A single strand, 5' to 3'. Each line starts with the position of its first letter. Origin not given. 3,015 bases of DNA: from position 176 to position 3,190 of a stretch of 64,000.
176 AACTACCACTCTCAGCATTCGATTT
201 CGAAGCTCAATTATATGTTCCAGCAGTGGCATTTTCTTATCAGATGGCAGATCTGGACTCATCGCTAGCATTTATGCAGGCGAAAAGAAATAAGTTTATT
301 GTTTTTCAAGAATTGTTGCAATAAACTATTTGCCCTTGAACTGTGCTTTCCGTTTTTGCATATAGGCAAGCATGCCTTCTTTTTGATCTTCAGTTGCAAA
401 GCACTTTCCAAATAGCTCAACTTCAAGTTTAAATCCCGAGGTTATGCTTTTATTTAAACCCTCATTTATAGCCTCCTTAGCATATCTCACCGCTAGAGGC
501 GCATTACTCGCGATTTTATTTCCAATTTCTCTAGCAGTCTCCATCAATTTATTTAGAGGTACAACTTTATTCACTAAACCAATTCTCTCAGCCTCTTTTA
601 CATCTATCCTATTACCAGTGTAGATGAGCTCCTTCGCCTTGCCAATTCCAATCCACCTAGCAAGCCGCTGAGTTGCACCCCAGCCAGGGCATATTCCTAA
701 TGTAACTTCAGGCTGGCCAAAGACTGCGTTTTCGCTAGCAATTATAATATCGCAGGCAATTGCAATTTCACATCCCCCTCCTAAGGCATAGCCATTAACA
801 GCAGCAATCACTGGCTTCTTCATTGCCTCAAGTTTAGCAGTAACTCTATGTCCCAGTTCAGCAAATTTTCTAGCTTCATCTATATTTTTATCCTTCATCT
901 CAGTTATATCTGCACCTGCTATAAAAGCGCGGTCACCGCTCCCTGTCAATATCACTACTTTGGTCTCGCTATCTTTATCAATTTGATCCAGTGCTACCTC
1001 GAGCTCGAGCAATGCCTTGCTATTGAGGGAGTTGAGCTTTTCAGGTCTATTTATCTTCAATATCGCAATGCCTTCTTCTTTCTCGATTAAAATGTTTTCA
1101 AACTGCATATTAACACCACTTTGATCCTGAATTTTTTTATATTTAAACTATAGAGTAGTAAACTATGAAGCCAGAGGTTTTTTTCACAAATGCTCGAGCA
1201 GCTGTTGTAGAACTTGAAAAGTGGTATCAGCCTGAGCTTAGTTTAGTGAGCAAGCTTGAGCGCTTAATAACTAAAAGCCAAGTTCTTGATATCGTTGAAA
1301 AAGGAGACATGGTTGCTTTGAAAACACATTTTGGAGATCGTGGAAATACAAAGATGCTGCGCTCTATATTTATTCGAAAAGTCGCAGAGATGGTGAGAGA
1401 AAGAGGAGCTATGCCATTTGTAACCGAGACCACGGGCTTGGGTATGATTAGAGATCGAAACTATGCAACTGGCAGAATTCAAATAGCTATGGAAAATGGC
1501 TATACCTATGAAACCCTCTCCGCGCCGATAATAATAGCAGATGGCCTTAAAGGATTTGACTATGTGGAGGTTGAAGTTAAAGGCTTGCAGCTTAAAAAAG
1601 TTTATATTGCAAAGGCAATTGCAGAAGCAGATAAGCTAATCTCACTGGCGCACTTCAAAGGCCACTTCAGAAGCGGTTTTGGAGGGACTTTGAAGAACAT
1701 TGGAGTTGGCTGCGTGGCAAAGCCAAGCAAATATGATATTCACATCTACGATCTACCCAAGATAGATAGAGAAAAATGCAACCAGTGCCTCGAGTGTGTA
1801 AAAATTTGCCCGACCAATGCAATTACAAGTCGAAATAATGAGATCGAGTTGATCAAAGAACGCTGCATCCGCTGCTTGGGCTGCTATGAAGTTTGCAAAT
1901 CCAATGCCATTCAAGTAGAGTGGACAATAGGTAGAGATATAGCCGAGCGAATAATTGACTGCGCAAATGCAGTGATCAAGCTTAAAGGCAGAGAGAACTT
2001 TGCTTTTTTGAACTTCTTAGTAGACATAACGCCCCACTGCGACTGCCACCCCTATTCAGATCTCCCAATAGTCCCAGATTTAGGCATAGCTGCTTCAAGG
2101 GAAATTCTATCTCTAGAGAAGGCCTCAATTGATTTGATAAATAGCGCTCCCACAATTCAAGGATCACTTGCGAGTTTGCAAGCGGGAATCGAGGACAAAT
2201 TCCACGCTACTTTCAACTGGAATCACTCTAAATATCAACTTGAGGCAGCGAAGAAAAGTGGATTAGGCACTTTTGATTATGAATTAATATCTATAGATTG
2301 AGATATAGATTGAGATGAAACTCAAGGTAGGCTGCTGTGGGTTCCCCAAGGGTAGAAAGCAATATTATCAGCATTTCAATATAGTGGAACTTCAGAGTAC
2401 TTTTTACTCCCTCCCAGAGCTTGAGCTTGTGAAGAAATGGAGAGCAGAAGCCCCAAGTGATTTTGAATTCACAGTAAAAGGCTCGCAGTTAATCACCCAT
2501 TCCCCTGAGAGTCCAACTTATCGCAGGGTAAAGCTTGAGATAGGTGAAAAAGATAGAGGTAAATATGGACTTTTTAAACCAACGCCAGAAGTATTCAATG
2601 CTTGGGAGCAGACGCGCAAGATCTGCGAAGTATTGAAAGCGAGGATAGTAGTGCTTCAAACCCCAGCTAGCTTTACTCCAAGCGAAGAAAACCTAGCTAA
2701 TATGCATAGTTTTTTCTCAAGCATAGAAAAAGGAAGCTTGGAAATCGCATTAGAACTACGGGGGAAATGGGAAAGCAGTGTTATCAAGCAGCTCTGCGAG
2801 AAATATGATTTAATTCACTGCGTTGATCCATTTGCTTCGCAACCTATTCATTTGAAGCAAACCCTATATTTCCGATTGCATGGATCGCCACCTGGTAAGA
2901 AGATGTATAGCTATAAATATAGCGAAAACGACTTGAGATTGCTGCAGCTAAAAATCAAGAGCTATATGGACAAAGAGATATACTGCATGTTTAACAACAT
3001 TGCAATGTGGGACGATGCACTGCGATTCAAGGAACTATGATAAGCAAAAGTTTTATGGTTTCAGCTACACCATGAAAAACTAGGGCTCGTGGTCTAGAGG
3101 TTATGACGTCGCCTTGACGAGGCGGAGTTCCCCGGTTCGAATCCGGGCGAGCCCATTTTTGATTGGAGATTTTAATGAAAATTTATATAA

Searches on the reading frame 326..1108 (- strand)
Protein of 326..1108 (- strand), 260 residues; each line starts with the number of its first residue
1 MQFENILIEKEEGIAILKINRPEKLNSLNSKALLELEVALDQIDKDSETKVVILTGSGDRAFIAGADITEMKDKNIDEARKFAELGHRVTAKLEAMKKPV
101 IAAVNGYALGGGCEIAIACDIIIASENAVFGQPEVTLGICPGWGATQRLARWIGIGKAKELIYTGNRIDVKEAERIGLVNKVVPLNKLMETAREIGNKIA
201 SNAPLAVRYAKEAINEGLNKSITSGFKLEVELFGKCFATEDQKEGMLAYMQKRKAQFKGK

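Call 21: search_protein_families(library=pfam, proteins=[window:326-1108:-], max_evalue=0.0001)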
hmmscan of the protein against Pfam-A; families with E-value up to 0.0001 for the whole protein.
window:326-1108:- (260 aa): 2 families
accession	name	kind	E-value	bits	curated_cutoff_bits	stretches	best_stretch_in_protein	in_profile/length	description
PF00378.25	ECH_1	-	1.1e-77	261.2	27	1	9-259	1-250/251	Enoyl-CoA hydratase/isomerase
PF16113.10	ECH_2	-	2.5e-42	146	27.2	1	15-194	2-183/335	Enoyl-CoA hydratase/isomerase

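Call 72: find_encoding_contigs(protein=window:326-1108:-, flank=10000, max_places=2)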
Protein window:326-1108:- (260 aa): 1 contig read that carries it; 1 place shown.
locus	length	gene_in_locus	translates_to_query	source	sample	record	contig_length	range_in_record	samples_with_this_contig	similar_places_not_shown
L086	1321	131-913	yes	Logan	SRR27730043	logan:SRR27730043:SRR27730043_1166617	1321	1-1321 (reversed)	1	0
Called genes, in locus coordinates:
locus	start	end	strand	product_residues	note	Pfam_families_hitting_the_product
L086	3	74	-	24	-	?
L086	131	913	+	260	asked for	PF00378:ECH_1, PF16113:ECH_2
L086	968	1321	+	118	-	?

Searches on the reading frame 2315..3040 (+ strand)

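Call 21: search_protein_families(library=pfam, proteins=[window:2315-3040:+], max_evalue=0.0001)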
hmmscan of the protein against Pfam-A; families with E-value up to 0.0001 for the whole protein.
window:2315-3040:+ (241 aa): 1 family
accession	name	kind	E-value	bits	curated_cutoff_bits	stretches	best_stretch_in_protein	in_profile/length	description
PF01904.24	DUF72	-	6.5e-38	131.4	25.3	1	15-240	12-216/217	Protein of unknown function DUF72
